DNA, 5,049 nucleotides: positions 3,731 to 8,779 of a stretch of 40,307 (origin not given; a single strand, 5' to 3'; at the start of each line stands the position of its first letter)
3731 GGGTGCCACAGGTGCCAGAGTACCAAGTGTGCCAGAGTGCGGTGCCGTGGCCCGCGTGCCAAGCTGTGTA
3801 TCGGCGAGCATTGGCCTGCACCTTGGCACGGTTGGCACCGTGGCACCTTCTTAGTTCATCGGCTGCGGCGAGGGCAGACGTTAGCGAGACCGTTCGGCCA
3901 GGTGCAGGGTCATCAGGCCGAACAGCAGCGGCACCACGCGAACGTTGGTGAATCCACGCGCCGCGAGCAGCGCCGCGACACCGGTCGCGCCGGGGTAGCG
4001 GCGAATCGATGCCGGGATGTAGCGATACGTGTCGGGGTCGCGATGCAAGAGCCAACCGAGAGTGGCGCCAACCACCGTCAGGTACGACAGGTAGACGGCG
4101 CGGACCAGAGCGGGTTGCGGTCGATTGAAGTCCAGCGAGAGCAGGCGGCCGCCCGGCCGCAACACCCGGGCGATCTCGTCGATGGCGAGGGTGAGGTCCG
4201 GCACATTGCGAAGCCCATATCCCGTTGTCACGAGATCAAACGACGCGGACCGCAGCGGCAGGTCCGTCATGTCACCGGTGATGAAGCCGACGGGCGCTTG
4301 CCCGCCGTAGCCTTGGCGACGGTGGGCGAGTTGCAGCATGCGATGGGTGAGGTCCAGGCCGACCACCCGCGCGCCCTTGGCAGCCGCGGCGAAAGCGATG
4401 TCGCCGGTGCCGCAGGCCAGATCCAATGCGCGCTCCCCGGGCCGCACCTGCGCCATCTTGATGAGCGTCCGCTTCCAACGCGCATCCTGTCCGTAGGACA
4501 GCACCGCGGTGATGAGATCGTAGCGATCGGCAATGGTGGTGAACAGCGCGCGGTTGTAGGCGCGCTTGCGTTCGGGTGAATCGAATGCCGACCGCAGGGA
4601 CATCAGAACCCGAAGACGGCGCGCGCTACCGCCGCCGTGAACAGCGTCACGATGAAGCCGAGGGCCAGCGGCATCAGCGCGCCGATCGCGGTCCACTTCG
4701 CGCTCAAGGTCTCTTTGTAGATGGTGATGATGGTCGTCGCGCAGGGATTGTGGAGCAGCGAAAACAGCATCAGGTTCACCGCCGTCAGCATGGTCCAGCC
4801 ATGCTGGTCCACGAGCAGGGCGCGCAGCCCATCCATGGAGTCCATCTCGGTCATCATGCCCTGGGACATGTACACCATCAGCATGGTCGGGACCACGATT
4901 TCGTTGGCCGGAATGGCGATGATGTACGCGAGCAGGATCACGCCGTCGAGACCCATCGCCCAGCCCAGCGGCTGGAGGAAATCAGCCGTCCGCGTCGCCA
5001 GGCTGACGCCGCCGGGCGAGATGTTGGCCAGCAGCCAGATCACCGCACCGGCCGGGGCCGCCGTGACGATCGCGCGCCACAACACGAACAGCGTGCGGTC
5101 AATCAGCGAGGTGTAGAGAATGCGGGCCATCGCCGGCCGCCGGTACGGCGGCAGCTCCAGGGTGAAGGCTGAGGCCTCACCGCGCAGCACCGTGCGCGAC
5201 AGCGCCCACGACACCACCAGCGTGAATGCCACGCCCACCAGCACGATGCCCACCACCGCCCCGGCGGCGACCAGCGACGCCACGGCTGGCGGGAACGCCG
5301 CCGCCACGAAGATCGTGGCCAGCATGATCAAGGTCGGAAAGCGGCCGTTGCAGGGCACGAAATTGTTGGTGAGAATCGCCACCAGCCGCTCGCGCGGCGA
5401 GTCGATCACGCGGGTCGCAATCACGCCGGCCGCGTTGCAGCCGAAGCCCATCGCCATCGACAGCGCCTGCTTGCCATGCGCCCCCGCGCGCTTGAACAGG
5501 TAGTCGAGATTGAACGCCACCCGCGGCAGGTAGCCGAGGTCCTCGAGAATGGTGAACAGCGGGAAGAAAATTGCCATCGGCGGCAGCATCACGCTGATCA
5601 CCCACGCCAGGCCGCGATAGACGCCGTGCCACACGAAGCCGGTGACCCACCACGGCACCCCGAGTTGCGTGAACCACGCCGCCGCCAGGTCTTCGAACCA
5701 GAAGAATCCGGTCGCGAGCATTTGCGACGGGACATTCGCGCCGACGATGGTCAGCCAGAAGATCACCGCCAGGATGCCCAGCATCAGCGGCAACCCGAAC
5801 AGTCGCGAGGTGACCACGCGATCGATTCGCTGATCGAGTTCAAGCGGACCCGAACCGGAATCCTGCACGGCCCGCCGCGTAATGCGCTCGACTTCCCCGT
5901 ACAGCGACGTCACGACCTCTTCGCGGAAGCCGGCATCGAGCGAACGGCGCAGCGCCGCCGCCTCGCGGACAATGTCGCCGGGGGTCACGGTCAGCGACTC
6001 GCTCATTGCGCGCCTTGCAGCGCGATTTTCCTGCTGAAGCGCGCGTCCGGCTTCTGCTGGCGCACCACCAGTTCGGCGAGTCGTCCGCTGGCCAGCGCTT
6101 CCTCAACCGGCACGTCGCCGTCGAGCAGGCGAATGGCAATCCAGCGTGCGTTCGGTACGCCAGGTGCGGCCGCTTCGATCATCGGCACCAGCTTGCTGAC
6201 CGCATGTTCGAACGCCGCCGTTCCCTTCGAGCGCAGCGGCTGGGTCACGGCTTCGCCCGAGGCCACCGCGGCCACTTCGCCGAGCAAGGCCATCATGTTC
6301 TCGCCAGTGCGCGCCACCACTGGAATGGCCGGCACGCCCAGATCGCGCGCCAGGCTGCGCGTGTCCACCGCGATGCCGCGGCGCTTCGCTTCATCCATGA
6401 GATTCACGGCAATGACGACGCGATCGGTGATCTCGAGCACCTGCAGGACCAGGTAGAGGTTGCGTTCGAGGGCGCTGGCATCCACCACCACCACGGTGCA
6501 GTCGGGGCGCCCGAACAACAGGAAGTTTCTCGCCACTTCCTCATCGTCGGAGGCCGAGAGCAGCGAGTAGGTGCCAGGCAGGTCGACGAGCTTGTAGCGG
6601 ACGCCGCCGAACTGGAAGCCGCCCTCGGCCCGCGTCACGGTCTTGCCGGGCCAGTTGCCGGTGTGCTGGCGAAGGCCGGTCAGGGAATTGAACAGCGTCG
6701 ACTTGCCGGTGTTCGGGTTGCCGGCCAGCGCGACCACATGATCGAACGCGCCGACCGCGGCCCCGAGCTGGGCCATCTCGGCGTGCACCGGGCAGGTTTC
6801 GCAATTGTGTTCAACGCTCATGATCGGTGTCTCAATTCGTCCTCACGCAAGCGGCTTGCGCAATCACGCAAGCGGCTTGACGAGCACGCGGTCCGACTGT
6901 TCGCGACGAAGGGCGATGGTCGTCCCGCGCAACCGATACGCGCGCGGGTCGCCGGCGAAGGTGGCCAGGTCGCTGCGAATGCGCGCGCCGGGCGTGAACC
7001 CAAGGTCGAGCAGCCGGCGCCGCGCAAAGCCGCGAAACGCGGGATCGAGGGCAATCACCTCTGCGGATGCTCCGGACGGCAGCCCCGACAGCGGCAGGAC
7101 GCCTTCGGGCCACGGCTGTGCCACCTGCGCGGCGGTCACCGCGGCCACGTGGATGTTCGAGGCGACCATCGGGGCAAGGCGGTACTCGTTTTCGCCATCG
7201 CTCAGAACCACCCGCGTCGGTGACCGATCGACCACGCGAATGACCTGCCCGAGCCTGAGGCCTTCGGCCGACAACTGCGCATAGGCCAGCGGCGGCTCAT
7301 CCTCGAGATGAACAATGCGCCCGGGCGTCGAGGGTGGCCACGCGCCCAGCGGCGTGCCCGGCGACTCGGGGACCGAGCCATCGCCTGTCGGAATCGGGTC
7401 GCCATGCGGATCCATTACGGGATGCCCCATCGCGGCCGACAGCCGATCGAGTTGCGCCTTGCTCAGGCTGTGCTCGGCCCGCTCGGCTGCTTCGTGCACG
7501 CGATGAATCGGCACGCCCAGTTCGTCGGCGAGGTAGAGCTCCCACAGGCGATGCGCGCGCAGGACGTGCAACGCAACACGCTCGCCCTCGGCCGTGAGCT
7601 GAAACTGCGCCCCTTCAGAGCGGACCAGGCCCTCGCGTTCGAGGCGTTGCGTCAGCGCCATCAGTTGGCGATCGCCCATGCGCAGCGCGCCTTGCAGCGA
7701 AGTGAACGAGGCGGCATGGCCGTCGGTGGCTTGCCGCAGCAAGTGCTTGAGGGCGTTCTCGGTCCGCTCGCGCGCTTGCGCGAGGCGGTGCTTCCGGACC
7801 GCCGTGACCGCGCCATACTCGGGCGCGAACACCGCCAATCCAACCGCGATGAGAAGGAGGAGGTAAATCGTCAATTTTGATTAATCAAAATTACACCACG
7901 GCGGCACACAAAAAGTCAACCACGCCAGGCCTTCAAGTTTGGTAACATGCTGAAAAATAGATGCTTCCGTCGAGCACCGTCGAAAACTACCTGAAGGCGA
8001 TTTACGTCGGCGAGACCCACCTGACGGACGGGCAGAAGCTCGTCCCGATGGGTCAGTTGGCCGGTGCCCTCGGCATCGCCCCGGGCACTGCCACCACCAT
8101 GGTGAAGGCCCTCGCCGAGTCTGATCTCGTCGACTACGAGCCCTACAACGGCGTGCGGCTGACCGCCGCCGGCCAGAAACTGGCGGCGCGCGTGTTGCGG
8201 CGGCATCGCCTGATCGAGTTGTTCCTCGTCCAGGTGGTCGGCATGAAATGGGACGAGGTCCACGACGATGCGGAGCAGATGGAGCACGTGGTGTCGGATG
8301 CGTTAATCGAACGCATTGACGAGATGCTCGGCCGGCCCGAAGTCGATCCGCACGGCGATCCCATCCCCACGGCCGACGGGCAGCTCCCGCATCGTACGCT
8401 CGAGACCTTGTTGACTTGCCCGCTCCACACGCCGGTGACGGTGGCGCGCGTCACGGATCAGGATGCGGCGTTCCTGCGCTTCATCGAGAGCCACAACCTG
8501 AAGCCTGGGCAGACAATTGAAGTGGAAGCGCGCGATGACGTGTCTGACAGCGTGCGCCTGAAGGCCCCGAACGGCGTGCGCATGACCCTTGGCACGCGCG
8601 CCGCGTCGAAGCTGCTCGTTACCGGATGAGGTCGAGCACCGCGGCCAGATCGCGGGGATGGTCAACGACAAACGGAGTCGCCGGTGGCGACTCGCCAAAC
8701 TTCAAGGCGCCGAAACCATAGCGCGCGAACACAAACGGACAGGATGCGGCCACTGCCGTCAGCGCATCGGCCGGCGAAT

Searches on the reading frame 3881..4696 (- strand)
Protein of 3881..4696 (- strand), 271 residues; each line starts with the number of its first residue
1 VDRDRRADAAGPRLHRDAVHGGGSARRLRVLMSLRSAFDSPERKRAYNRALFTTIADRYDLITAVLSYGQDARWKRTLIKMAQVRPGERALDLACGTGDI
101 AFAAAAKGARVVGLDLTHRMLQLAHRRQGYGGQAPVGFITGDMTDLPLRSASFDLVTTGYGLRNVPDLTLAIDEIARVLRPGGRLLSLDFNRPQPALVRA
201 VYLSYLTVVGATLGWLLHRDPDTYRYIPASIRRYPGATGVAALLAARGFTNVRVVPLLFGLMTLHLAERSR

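Call 8: search_protein_families(library=pfam, proteins=[window:3881-4696:-])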
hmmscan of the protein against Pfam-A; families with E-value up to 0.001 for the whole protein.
window:3881-4696:- (271 aa): 8 families
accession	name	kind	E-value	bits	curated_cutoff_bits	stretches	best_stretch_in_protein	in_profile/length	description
PF01209.24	Ubie_methyltran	-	4.4e-51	173.9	20.1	1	47-267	8-231/233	ubiE/COQ5 methyltransferase family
PF08241.18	Methyltransf_11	-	5.5e-23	81.9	21.2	1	91-186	1-94/95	Methyltransferase domain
PF13649.12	Methyltransf_25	-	7.7e-22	78.2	27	1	91-183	2-97/97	Methyltransferase domain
PF13847.12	Methyltransf_31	-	1.2e-20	74.1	27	1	86-200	3-124/145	Methyltransferase domain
PF08242.18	Methyltransf_12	-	1e-14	55.4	30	1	91-185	1-98/98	Methyltransferase domain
PF13489.12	Methyltransf_23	-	9.6e-12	45.4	27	1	72-253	7-163/164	Methyltransferase domain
PF01170.24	UPF0020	-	1.4e-05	25.3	22.3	1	76-158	18-127/197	RMKL-like, methyltransferase domain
PF02353.26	CMAS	-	2.9e-05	24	27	1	64-125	41-102/273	Mycolic acid cyclopropane synthetase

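Call 50: search_protein_families(library=ncbifam, proteins=[window:3881-4696:-], max_evalue=0.001)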
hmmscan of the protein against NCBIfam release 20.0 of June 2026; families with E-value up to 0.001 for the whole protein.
window:3881-4696:- (271 aa): 49 families (the best 25 are shown)
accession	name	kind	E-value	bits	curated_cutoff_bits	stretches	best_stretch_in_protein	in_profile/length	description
TIGR01934.1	MenG_MenH_UbiE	subfamily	8.5e-61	205.1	158.35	1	50-268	3-222/223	ubiquinone/menaquinone biosynthesis methyltransferase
NF001244.0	PRK00216.1-5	equivalog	1.2e-59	201.5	216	1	49-269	11-235/236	bifunctional demethylmenaquinone methyltransferase/2-methoxy-6-polyprenyl-1,4-benzoquinol methylase UbiE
NF001241.0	PRK00216.1-2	equivalog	2.6e-51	174.5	327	1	49-269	14-229/231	demethylmenaquinone methyltransferase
NF052510.1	methyltran_MpqE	exception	6.6e-50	169.7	335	1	47-268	7-233/234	methyl-plastoquinone biosynthesis methyltransferase MpqE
NF001243.0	PRK00216.1-4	equivalog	2.3e-45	154.8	235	1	49-268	10-232/237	demethylmenaquinone methyltransferase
NF001242.0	PRK00216.1-3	equivalog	2.2e-43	148.5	351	1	44-266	26-254/258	bifunctional demethylmenaquinone methyltransferase/2-methoxy-6-polyprenyl-1,4-benzoquinol methylase UbiE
TIGR02752.1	MenG_heptapren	equivalog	1.4e-42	145.8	419.85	1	49-267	8-229/231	demethylmenaquinone methyltransferase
NF001240.0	PRK00216.1-1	equivalog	1.1e-41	142.6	378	1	48-267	25-248/251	bifunctional demethylmenaquinone methyltransferase/2-methoxy-6-polyprenyl-1,4-benzoquinol methylase UbiE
NF043040.1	corrin_prot_MT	hypoth_equivalog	1.6e-25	89.8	180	1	55-219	11-178/216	corrinoid protein-associated methyltransferase CpaM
NF008823.0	PRK11873.1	subfamily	3.6e-19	69.3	263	1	80-189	71-183/272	arsenite methyltransferase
NF045667.1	MTase_DVU1556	equivalog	9.6e-18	64.4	155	1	76-195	12-127/213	DVU_1556 family methyltransferase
NF004452.0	PRK05785.1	equivalog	1.7e-17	63.6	207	1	49-235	12-191/228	hypothetical protein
NF041537.1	ArsM_AhpD_UU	exception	6.7e-16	58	510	1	81-189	71-182/345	arsenite methyltransferase/AhpD domain selenoprotein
NF041536.1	ArsM_DUF2284_UU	exception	1.9e-15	56.2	575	1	81-189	71-182/459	arsenite methyltransferase/DUF2284 domain selenoprotein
NF047649.1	MTase_UXPK_star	exception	1.5e-14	53.7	460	1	81-189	72-183/283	methyltransferase/UXPK-star double selenoprotein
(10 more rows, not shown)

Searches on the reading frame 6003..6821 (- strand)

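Call 8: search_protein_families(library=pfam, proteins=[window:6003-6821:-])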
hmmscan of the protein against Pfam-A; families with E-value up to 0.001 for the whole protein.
window:6003-6821:- (272 aa): 3 families
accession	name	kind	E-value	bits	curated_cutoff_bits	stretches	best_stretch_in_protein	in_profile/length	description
PF02421.24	FeoB_N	-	6.1e-59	198.5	27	1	29-181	2-154/156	Ferrous iron transport protein B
PF01926.29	MMR_HSR1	-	1.2e-19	71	21.9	1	30-139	2-111/113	50S ribosome-binding GTPase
PF17910.6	FeoB_Cyto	-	2e-06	28.5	23.4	1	204-245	5-46/90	FeoB cytosolic helical domain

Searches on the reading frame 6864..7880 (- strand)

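Call 45: search_protein_families(library=pfam, proteins=[window:6864-7880:-], max_evalue=0.00001)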
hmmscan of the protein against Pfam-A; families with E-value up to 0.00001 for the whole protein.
window:6864-7880:- (338 aa): 2 families
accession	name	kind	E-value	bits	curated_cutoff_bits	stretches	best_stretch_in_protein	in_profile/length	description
PF02742.21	Fe_dep_repr_C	-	4e-25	88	27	1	96-165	1-70/70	Iron dependent repressor, metal binding and dimerisation domain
PF04023.20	FeoA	-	4.2e-20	72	23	1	263-336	2-74/74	FeoA domain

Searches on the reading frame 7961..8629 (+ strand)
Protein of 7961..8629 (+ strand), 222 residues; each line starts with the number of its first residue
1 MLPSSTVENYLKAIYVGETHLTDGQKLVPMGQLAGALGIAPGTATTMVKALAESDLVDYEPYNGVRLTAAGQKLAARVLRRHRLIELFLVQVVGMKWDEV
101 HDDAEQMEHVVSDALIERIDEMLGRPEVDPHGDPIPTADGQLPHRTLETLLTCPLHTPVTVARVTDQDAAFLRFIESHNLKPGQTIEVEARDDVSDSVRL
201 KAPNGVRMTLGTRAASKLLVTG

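Call 45: search_protein_families(library=pfam, proteins=[window:7961-8629:+], max_evalue=0.00001)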
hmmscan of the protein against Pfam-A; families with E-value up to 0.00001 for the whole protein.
window:7961-8629:+ (222 aa): 3 families
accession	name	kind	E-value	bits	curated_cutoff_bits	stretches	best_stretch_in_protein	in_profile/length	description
PF02742.21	Fe_dep_repr_C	-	1.9e-33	114.7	27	1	68-137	1-70/70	Iron dependent repressor, metal binding and dimerisation domain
PF01325.25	Fe_dep_repress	-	4.2e-12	46.5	26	1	5-65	4-60/60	Iron dependent repressor, N-terminal DNA binding domain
PF04023.20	FeoA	-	1.7e-10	41.3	23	1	149-221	2-73/74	FeoA domain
